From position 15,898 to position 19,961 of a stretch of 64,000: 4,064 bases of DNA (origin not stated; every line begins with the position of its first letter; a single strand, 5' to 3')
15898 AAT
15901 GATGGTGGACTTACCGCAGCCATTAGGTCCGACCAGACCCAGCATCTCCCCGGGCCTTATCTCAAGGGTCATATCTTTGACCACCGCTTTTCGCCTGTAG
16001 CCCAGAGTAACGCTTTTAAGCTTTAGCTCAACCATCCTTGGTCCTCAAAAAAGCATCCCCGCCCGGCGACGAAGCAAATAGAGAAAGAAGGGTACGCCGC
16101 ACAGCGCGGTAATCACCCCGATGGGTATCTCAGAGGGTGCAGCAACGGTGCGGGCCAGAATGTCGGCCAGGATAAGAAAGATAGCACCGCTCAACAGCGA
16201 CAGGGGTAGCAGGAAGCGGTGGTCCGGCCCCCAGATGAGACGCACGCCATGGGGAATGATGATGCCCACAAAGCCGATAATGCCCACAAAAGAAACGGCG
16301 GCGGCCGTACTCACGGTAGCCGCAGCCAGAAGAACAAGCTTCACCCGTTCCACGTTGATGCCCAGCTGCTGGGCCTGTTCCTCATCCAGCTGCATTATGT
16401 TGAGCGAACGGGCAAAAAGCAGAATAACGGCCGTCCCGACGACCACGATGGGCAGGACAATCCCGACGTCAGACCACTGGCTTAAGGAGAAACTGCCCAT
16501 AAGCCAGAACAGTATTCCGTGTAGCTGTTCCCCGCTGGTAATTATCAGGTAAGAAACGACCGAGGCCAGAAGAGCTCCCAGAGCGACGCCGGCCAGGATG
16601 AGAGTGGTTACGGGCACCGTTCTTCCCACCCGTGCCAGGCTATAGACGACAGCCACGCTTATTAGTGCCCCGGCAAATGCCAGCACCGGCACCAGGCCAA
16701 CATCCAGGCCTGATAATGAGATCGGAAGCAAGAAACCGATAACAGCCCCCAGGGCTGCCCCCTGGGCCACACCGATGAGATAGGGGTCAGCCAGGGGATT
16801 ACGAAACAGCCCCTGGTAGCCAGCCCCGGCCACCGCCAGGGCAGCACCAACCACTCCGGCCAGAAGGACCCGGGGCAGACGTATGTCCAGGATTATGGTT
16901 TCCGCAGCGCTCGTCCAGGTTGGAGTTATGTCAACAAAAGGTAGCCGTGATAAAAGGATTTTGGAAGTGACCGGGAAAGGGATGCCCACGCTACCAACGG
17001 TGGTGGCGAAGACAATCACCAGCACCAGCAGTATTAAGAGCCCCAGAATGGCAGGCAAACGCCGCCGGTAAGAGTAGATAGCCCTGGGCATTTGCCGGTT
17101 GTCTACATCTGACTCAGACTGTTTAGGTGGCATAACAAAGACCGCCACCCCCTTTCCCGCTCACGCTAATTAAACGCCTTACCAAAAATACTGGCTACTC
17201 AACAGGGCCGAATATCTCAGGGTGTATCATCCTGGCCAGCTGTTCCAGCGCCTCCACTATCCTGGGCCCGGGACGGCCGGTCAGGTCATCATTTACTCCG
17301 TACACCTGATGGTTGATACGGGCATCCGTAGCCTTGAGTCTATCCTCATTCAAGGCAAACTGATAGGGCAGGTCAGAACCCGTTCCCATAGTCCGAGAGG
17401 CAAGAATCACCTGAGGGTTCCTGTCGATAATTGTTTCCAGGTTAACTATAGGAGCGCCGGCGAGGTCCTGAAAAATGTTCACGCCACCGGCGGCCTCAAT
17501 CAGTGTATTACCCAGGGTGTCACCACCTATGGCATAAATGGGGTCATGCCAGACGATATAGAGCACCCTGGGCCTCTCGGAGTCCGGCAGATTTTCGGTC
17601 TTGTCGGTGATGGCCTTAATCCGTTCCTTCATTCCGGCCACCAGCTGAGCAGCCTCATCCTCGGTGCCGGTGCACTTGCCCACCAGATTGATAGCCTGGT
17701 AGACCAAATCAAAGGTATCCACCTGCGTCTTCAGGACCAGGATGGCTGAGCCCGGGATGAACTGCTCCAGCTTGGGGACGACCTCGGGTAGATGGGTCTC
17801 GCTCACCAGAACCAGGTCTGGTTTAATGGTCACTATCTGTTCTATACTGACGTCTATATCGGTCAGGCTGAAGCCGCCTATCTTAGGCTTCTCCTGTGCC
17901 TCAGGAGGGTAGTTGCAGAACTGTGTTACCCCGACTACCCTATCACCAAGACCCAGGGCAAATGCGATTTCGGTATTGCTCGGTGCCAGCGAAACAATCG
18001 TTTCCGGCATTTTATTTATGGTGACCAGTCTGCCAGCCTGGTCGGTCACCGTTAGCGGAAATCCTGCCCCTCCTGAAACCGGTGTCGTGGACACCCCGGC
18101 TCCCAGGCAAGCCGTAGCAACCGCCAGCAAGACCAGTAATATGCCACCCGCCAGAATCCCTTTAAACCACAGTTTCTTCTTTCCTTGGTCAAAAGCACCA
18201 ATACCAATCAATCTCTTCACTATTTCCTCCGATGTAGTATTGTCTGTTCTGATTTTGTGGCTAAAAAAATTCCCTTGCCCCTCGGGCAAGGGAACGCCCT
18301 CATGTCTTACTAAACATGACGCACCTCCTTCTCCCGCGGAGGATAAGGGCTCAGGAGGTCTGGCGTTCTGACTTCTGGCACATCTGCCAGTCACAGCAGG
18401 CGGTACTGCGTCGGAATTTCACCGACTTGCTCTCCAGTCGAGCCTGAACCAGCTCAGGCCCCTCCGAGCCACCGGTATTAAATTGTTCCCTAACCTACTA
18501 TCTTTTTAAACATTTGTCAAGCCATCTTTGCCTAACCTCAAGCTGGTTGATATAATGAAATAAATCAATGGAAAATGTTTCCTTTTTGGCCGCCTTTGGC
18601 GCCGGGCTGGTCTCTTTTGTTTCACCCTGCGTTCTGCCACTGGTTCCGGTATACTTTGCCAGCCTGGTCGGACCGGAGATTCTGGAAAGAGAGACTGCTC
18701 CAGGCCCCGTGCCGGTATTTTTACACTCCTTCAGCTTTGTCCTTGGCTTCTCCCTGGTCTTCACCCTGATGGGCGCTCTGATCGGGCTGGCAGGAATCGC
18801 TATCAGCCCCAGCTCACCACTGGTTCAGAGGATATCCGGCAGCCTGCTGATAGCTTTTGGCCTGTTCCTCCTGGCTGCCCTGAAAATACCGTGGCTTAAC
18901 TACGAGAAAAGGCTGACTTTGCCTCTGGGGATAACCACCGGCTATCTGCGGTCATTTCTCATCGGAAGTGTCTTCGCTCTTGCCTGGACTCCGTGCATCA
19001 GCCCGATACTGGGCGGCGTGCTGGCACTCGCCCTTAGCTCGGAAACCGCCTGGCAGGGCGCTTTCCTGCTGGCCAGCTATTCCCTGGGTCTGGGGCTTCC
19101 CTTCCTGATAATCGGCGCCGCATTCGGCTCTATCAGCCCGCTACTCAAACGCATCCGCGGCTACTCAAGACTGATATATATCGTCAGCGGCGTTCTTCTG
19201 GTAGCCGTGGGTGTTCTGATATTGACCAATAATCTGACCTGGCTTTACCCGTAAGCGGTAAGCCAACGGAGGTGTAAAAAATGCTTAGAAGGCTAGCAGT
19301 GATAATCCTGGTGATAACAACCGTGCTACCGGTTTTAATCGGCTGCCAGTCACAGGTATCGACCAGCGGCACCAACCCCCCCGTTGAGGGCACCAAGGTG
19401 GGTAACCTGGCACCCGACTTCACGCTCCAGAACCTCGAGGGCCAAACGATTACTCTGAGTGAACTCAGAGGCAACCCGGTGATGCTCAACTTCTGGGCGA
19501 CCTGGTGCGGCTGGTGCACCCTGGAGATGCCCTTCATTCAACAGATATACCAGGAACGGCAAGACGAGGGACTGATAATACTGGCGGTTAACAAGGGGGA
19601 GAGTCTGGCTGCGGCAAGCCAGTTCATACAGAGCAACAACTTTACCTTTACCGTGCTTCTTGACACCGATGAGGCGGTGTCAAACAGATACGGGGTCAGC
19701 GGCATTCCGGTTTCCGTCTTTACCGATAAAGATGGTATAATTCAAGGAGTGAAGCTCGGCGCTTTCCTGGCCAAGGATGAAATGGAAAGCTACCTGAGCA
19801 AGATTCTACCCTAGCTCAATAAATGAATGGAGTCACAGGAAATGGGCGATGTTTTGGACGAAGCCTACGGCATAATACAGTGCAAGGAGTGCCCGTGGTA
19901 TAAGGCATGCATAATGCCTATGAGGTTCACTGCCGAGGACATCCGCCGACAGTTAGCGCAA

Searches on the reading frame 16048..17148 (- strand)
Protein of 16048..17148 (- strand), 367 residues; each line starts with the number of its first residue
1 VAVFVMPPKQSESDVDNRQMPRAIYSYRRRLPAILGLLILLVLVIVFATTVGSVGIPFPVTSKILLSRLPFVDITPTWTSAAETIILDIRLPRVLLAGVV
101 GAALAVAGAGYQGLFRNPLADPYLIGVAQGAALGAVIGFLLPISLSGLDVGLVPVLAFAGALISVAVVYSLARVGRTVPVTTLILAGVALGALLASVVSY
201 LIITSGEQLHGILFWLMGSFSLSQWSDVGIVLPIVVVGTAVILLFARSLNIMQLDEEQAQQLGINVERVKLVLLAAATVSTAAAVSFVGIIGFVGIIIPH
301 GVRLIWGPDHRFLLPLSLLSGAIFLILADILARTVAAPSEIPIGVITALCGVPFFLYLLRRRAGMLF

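Call 66: search_protein_families(library=pfam, proteins=[window:16048-17148:-], max_evalue=0.00001)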
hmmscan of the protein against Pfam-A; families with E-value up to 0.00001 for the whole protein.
window:16048-17148:- (367 aa): 2 families
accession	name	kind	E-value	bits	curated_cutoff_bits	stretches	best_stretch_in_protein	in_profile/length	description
PF01032.23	FecCD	-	2.4e-95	319.6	26.5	1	40-361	1-311/311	FecCD transport family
PF00950.22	ABC-3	-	2.7e-07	30.8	20.1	1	129-344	40-244/258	ABC 3 transport family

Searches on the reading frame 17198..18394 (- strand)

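Call 66: search_protein_families(library=pfam, proteins=[window:17198-18394:-], max_evalue=0.00001)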
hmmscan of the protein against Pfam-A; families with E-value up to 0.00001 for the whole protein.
window:17198-18394:- (399 aa): 1 family
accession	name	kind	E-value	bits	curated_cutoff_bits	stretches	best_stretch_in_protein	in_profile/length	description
PF01497.23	Peripla_BP_2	-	1.3e-34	120.1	27.5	1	133-369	1-233/235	Periplasmic binding protein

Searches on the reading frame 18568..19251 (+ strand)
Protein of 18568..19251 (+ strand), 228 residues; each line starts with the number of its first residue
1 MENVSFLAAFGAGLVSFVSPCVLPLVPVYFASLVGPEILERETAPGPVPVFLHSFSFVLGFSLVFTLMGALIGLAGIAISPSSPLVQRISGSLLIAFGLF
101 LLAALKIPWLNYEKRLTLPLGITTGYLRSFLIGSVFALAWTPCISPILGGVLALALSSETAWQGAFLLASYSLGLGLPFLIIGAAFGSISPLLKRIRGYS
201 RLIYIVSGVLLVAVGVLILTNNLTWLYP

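Call 66: search_protein_families(library=pfam, proteins=[window:18568-19251:+], max_evalue=0.00001)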
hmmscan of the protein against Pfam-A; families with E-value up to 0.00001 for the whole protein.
window:18568-19251:+ (228 aa): 2 families
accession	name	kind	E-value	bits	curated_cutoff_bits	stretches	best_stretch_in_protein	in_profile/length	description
PF02683.22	DsbD_TM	-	1.8e-20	73.6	27.1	1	6-220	5-216/219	Cytochrome C biogenesis protein transmembrane domain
PF13386.12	DsbD_2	-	5.3e-10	40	24.9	1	9-216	2-198/199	Cytochrome C biogenesis protein transmembrane region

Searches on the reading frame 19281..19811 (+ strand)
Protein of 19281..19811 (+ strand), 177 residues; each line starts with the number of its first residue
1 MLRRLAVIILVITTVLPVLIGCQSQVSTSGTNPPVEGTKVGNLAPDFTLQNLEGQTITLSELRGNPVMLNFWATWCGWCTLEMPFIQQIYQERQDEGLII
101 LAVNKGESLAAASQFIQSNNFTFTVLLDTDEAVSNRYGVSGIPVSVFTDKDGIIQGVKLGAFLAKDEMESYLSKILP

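Call 66: search_protein_families(library=pfam, proteins=[window:19281-19811:+], max_evalue=0.00001)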
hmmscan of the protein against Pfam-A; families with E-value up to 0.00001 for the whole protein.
window:19281-19811:+ (177 aa): 5 families
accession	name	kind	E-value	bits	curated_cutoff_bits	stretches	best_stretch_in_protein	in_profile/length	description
PF00578.27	AhpC-TSA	-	5.9e-29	101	26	1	40-155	1-122/124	AhpC/TSA family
PF08534.16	Redoxin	-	1.8e-25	89.9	26.6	1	39-166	1-142/148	Redoxin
PF13905.12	Thioredoxin_8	-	4.6e-10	40.1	27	1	64-153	1-93/94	Thioredoxin-like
PF00085.26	Thioredoxin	-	4.1e-08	33.6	23.5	1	65-115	19-68/103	Thioredoxin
PF13098.12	Thioredoxin_2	-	9.6e-06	26.3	27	0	63-170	4-102/104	Thioredoxin-like domain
